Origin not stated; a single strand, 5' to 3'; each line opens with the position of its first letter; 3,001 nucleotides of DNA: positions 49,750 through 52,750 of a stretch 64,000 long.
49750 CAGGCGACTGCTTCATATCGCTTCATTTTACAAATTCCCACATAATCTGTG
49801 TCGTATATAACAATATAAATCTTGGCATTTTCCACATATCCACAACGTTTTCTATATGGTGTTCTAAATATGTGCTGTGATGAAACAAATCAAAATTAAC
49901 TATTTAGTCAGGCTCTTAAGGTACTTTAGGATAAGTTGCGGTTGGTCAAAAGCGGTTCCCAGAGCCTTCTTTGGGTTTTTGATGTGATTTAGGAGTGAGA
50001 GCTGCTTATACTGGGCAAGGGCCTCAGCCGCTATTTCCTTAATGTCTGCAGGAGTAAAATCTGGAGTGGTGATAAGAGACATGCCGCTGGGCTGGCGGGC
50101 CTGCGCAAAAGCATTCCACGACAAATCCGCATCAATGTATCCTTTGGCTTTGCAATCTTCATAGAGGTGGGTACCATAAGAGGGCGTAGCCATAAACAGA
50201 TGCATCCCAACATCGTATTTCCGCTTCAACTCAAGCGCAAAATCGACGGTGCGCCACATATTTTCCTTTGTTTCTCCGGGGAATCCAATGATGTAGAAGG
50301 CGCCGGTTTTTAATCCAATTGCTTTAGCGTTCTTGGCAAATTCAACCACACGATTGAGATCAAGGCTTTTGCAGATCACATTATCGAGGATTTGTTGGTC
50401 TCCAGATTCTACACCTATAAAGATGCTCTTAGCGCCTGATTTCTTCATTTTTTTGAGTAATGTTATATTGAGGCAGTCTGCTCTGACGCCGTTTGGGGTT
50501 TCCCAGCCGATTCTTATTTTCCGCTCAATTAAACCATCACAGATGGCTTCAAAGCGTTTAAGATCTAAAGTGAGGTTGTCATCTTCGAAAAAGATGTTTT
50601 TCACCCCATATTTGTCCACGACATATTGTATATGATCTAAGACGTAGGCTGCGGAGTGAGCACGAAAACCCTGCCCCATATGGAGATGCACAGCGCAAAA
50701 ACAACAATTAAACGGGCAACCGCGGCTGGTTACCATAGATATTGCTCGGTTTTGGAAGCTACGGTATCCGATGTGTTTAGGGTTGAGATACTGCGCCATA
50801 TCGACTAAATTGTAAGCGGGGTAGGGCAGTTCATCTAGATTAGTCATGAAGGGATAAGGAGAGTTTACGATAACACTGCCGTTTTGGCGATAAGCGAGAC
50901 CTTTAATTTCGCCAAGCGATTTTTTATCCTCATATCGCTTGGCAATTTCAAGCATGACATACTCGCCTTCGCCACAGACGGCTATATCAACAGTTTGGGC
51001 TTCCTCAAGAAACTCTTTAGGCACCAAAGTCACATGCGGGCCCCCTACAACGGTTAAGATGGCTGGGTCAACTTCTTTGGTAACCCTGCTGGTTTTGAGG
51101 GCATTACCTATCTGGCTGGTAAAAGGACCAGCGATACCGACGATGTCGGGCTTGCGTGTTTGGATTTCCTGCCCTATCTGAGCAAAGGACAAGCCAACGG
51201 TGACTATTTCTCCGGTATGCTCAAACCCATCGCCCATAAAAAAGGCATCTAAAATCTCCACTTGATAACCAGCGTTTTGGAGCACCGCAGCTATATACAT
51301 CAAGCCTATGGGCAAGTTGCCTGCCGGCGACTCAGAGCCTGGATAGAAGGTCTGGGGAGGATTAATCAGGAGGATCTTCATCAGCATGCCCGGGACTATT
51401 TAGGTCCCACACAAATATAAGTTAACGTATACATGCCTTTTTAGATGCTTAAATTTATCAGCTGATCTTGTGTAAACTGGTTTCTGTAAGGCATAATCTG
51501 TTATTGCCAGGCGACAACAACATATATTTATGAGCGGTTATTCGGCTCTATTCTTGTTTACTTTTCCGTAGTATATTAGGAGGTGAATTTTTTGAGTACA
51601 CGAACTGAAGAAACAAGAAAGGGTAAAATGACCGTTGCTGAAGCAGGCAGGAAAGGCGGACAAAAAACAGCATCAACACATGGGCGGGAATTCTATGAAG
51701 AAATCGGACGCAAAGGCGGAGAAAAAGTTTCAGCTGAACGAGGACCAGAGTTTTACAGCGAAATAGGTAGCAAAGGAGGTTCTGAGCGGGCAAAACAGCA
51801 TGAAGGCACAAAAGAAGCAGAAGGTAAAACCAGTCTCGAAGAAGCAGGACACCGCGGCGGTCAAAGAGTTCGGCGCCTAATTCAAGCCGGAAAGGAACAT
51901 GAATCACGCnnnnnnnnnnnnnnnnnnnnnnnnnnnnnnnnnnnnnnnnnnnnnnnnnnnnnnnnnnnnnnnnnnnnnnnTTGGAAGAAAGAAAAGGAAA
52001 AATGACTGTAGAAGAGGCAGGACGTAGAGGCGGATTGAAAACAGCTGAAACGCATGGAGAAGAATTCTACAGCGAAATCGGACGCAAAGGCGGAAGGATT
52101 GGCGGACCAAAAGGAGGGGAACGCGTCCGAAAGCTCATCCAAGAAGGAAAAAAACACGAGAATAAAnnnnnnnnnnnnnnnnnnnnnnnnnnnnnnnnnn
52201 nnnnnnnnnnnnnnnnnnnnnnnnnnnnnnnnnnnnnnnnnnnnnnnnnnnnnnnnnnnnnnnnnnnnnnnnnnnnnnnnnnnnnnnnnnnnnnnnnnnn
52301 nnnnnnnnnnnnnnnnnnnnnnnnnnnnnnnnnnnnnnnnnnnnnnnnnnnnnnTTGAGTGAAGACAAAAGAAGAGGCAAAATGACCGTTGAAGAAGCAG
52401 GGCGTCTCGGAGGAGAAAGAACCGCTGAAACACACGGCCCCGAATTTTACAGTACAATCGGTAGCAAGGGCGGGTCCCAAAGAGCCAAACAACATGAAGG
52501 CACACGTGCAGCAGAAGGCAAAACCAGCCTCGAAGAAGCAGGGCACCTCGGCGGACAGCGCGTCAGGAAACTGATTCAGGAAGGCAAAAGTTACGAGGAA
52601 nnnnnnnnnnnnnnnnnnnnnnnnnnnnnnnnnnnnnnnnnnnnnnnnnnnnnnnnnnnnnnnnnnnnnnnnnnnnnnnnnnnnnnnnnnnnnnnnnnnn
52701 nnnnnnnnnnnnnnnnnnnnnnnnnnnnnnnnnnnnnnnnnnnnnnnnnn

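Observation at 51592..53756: Tandem array of six KGG/group-1-LEA-like hydrophilin genes plus DUF2795 in an anaerobic archaeon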

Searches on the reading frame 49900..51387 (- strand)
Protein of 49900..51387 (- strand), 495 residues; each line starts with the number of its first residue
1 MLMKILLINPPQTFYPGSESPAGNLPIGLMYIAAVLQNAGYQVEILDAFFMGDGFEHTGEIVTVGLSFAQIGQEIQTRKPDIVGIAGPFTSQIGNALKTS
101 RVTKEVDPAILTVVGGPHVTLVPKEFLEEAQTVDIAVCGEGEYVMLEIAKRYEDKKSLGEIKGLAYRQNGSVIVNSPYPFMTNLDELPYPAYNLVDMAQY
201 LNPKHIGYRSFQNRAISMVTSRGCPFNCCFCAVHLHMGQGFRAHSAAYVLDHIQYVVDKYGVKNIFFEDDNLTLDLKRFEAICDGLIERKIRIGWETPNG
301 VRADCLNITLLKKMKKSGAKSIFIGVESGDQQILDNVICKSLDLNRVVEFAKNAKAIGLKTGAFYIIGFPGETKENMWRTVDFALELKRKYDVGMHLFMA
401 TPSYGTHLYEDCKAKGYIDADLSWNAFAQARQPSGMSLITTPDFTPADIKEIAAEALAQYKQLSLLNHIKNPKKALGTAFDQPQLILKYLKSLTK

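Call 8: search_protein_families(library=ncbifam, max_evalue=0.001, proteins=[window:49900-51387:-])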
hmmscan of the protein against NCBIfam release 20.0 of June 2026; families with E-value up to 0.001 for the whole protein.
window:49900-51387:- (495 aa): 30 families (the best 25 are shown)
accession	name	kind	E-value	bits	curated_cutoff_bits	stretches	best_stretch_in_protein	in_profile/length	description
NF038361.1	rSAM_Sden_1168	equivalog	1.4e-61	208.8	575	1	3-419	63-480/560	Sden_1168 family B12-binding radical SAM P-methyltransferase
TIGR03471.1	HpnJ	equivalog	1.3e-58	199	577.6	1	92-455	80-427/472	hopanoid biosynthesis associated radical SAM protein HpnJ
TIGR02026.1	BchE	equivalog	1.2e-48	166.2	481.35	1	4-431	1-406/497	magnesium-protoporphyrin IX monomethyl ester anaerobic oxidative cyclase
NF050148.1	rSAM_ApyD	equivalog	2.2e-48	165.1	750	1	27-415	26-396/645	RiPP biosynthesis radical SAM protein ApyD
TIGR04385.1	B12_rSAM_cofa1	equivalog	1.7e-35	123.1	450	1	25-383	19-360/438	B12 lower ligand biosynthesis radical SAM protein BzaD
TIGR04479.1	bcpD_PhpK_rSAM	subfamily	6.5e-35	120.5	600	1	71-386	102-408/504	PhpK family radical SAM P-methyltransferase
TIGR04072.2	rSAM_ladder_B12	equivalog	3.5e-34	118.2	360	2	201-389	166-351/443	lipid biosynthesis B12-binding/radical SAM protein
TIGR03975.1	rSAM_ocin_1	subfamily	1.4e-31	109.7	281.85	1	70-376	119-419/606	RiPP maturation radical SAM C-methyltransferase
NF033070.1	rSAM_AprD4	equivalog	4.9e-30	104.8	500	1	182-427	168-403/456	AprD4 family radical SAM diol-dehydratase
NF033712.0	B12_rSAM_KedN5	subfamily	2.6e-29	101.9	700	1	99-379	81-362/624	KedN5 family methylcobalamin-dependent radical SAM C-methyltransferase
TIGR04013.1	B12_SAM_MJ_1487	hypoth_equivalog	2.8e-29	102.2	251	1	99-408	59-353/382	TIGR04013 family B12-binding domain/radical SAM domain-containing protein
TIGR04014.1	B12_SAM_MJ_0865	equivalog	1.2e-28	100.1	360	1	73-389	32-338/434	methyl-coenzyme M reductase glutamine C-methyltransferase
TIGR04367.1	HpnR_B12_rSAM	equivalog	1.2e-28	99.9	650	1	3-410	1-371/490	hopanoid C-3 methylase HpnR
TIGR04190.1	B12_SAM_Ta0216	equivalog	8.8e-25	87.3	500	1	25-400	36-410/554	TIGR04190 family B12-binding domain/radical SAM domain protein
TIGR04295.1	B12_rSAM_oligo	hypoth_equivalog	1.5e-24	86.4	400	1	5-330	2-305/422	TIGR04295 family B12-binding domain-containing radical SAM protein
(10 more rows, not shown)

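Call 89: search_solved_structures(query=window:49903-51387:-, max_evalue=0.001)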
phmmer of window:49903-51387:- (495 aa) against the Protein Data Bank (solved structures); distinct sequences matched with E-value up to 0.001: 6.
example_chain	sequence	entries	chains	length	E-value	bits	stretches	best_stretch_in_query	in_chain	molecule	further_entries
6fd2_B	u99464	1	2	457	7.3e-21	77.5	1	179-429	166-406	Putative apramycin biosynthetic oxidoreductase 4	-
9ccb_A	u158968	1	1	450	2.7e-15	59.1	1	112-416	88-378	Radical SAM core domain-containing protein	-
7kdx_A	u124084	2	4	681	3.5e-15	58.7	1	80-393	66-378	Methyltransferase TokK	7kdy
5ul2_A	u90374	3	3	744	2.3e-10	42.9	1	63-339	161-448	OxsB protein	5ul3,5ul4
9n1b_A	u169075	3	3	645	5.8e-07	31.6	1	109-232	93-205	Radical SAM protein | Radical SAM enzyme CysS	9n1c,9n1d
6wte_A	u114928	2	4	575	0.00015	23.6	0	6-270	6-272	B12-binding domain-containing protein | Tryptophan-C2-methyltransferase containing B12-binding domain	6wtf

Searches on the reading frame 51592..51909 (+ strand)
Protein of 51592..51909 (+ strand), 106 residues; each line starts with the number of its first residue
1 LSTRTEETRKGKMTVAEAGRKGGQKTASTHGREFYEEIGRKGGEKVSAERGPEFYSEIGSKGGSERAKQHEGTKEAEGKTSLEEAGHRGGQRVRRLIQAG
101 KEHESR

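Call 3: search_protein_families(library=pfam, max_evalue=1, proteins=[window:51592-51909:+])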
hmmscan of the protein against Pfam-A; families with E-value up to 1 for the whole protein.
window:51592-51909:+ (106 aa): 3 families
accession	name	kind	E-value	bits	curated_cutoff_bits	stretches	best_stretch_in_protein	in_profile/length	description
PF10685.14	KGG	-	7.1e-15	55.4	20.4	3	48-63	3-18/22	Stress-induced bacterial acidophilic repeat motif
PF00477.22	LEA_5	-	1.5e-05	25.7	40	2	5-51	47-93/109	Small hydrophilic plant seed protein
PF00269.25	SASP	-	0.002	18.5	22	1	73-101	28-56/59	Small, acid-soluble spore proteins, alpha/beta type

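Call 8: search_protein_families(library=ncbifam, max_evalue=0.001, proteins=[window:51592-51909:+])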
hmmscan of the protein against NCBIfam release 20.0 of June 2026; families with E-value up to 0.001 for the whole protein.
window:51592-51909:+ (106 aa): 0 families

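Call 11: find_homologous_proteins(query=window:51592-51909:+, max_evalue=0.001)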
Query window:51592-51909:+ (106 aa): 1118 proteins with E <= 0.001 among 1153 candidates; the best 120 are listed.
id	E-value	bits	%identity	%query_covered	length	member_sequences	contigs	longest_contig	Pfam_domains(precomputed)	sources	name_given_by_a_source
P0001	2.2e-58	213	84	96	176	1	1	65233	PF10685.15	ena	-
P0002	6.4e-53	195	94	100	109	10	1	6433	PF00477.22,PF10685.15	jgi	jgi:general stress protein YciG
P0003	2.4e-52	193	87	90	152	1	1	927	PF00477.22,PF10685.15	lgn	-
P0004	2.7e-51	190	93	98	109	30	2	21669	PF00477.22,PF10685.15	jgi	-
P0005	4.2e-49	183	93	98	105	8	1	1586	PF10685.15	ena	-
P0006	4.9e-49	183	95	92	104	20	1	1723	PF10685.15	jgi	jgi:uncharacterized protein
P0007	8.1e-49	182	92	98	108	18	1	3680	PF10685.15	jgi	jgi:uncharacterized protein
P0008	1.0e-48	182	88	100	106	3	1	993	PF00477.22,PF10685.15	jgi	-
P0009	1.4e-48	181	88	98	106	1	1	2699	PF10685.15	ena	-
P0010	9.3e-48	179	88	98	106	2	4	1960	PF10685.15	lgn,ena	-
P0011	1.1e-47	179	88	98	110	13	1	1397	PF10685.15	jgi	jgi:uncharacterized protein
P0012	1.2e-47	178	89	98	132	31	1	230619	PF10685.15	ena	-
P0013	1.3e-47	178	89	98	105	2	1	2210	PF10685.15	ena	-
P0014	2.3e-47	178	90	98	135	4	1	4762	PF10685.15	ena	-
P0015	5.0e-47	176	81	95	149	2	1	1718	PF00477.22,PF10685.15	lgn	-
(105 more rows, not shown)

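Call 12: find_related_loci(query=A1, collection=genome_contigs, flank=5000)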
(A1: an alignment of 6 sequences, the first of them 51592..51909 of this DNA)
Query A1 (106 aa) in genome_contigs; peptide patterns used: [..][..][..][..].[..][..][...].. (x = any residue, [..] = any of these).
198 stretches matched a pattern; 116 encode a relative of the query (tblastn E <= 1e-3); the best 80 are kept; 80 distinct loci.
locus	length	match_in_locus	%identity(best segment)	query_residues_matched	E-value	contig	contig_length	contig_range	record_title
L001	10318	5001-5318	97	1-106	3e-61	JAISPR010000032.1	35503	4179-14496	MAG: Nitrososphaerota archaeon isolate Jx357_bin35 k119_1682481, whole genome shotgun sequence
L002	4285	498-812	96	1-105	7e-60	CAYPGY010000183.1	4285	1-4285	MAG TPA_asm: uncultured Candidatus Bathyarchaeia archaeon isolate SRP167436_co1_131 genome assembly, contig: NODE_34340_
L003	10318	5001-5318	95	1-106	2e-59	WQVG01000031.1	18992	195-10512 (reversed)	MAG: Candidatus Bathycorpusculum acetigenerans isolate Emb289P1_bin127 Ga0123355_10005200, whole genome shotgun sequence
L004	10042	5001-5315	95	1-105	2e-59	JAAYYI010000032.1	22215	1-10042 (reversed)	MAG: Candidatus Bathyarchaeota archaeon isolate AS06rmzACSIP_217 137851_AS06, whole genome shotgun sequence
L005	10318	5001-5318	95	1-106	4e-59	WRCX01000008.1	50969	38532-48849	MAG: Candidatus Bathycorpusculum hydrogenotrophicum isolate Lab288P3_bin169 Ga0123353_10000453, whole genome shotgun seq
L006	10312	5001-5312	95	1-104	1e-58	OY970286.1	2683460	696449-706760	MAG: uncultured archaeon isolate MFD02416.bin.1.261 genome assembly, chromosome: 1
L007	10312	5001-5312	95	1-104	8e-59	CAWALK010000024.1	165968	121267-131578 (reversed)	MAG: uncultured archaeon isolate MFD01872.bin.1.337 genome assembly, contig: contig_90476, whole genome shotgun sequence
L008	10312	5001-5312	93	1-104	6e-58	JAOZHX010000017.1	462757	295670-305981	MAG: Candidatus Bathyarchaeota archaeon isolate SRBZ_4 k147_397489, whole genome shotgun sequence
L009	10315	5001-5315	91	1-105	1e-57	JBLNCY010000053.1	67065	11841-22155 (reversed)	MAG: Methanocella sp. isolate MAG113 PRJNA950955_bin21_renamed_52, whole genome shotgun sequence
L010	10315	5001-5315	93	1-105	1e-57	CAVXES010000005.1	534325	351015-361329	MAG: uncultured archaeon isolate MFD02416.bin.1.263 genome assembly, contig: contig_84220, whole genome shotgun sequence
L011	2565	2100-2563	90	1-106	4e-57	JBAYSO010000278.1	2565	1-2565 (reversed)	MAG: Candidatus Bathyarchaeia archaeon isolate SO_2016_LW2_72 scaffold104916_LW138R_2016, whole genome shotgun sequence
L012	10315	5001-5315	92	1-106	1e-56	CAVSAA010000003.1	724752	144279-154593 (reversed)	MAG: Candidatus Bathyarchaeota archaeon isolate MFD05942.bin.3.281 genome assembly, contig: contig_5033, whole genome sh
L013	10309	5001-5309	94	1-104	3e-56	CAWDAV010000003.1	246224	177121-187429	MAG: Candidatus Bathyarchaeota archaeon isolate MFD01872.bin.1.202 genome assembly, contig: contig_129764, whole genome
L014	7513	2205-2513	94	1-104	3e-56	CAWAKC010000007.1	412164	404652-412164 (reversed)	MAG: Candidatus Bathyarchaeota archaeon isolate MFD02416.bin.1.250 genome assembly, contig: contig_71737, whole genome s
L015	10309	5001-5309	94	1-104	3e-56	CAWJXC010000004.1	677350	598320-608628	MAG: Candidatus Bathyarchaeota archaeon isolate MFD01299.bin.2.100 genome assembly, contig: contig_2657, whole genome sh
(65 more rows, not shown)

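Call 33: search_solved_structures(query=A1, max_evalue=10, show_alignments=3)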
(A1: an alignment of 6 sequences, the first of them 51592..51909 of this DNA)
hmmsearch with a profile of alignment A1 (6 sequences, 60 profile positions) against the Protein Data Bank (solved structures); distinct sequences matched with E-value up to 10: 1.
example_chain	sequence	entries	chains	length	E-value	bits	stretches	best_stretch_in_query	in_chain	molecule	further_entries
8vd6_A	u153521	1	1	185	0.004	20.9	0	44-59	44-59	CAP REPEAT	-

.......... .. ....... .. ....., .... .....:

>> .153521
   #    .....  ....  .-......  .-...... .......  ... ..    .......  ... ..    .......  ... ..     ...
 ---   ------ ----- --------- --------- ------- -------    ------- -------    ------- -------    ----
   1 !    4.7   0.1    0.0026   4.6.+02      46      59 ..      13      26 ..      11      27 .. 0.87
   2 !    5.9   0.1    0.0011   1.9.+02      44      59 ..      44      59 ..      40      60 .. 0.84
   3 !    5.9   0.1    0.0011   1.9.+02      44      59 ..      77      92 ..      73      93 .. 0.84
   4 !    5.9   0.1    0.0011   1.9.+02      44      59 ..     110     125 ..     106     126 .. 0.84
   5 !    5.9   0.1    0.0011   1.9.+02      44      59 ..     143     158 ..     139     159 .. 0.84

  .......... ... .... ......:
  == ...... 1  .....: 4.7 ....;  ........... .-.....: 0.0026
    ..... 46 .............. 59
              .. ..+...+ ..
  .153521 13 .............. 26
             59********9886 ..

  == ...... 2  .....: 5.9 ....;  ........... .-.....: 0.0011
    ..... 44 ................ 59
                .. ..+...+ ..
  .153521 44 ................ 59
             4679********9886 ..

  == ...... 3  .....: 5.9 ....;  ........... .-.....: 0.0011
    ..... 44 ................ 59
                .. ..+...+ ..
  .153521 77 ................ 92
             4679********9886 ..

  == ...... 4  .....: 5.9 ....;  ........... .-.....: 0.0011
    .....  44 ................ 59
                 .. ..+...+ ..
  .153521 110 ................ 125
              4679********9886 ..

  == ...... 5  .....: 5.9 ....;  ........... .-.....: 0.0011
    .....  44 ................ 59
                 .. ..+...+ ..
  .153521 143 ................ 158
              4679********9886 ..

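Call 54: predict_structure(alignment_id=A5)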
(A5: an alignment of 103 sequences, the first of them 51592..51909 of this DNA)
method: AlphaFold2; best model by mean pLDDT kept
length: 106 residues; sequences in the alignment: 103
mean_pLDDT: 71.9   pTM: 0.31
mean pLDDT of the five models: 71.9, 71.4, 61.3, 58.6, 56.8
residues with pLDDT >= 90: 0; 70-90: 66; 50-70: 34; < 50: 6
segments of 3 or more residues with pLDDT < 50: 1-4
pLDDT, mean of each block of 10 residues (from residue 1): 49 83 84 78 81 67 61 70 73 78 64
secondary structure, 60 per line:
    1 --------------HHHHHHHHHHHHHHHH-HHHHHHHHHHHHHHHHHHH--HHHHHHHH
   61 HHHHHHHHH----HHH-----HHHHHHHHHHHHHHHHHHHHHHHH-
elements in order: H15-30 H32-50 H53-69 H82-105

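Call 58: fold_search(model_id=the predicted structure, library=pdb)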
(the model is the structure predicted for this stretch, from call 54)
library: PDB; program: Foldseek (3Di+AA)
matches with E <= 10: 0; with E <= 0.001: 0
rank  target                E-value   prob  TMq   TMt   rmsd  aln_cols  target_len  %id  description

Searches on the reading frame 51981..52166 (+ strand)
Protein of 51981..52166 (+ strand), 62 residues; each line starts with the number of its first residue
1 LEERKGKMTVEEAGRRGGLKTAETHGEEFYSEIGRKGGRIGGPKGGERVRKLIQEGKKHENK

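Call 3: search_protein_families(library=pfam, max_evalue=1, proteins=[window:51981-52166:+])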
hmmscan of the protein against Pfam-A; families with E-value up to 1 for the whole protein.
window:51981-52166:+ (62 aa): 4 families
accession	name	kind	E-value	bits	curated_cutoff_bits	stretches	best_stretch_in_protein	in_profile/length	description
PF10685.14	KGG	-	0.00055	20.7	20.4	1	26-39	6-19/22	Stress-induced bacterial acidophilic repeat motif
PF00477.22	LEA_5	-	0.0093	16.8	40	1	3-50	50-98/109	Small hydrophilic plant seed protein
PF22746.1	SHOCT-like_DUF2089-C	-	0.067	13.3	27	0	5-15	12-22/32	SHOCT-like domain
PF00269.25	SASP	-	0.34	11.3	22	0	36-58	39-57/59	Small, acid-soluble spore proteins, alpha/beta type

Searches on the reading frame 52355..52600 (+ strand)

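Call 3: search_protein_families(library=pfam, max_evalue=1, proteins=[window:52355-52600:+])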
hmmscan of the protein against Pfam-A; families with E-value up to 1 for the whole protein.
window:52355-52600:+ (82 aa): 4 families
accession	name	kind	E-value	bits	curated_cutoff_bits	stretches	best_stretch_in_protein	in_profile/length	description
PF00269.25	SASP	-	8.5e-06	26.1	22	1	53-77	31-55/59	Small, acid-soluble spore proteins, alpha/beta type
PF10685.14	KGG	-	3.2e-05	24.6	20.4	1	28-40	6-18/22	Stress-induced bacterial acidophilic repeat motif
PF22746.1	SHOCT-like_DUF2089-C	-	0.012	15.6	27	0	7-18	12-23/32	SHOCT-like domain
PF00477.22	LEA_5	-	0.014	16.2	40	1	7-61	52-106/109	Small hydrophilic plant seed protein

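Call 8: search_protein_families(library=ncbifam, max_evalue=0.001, proteins=[window:52355-52600:+])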
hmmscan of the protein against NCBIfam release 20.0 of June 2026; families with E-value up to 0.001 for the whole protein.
window:52355-52600:+ (82 aa): 0 families
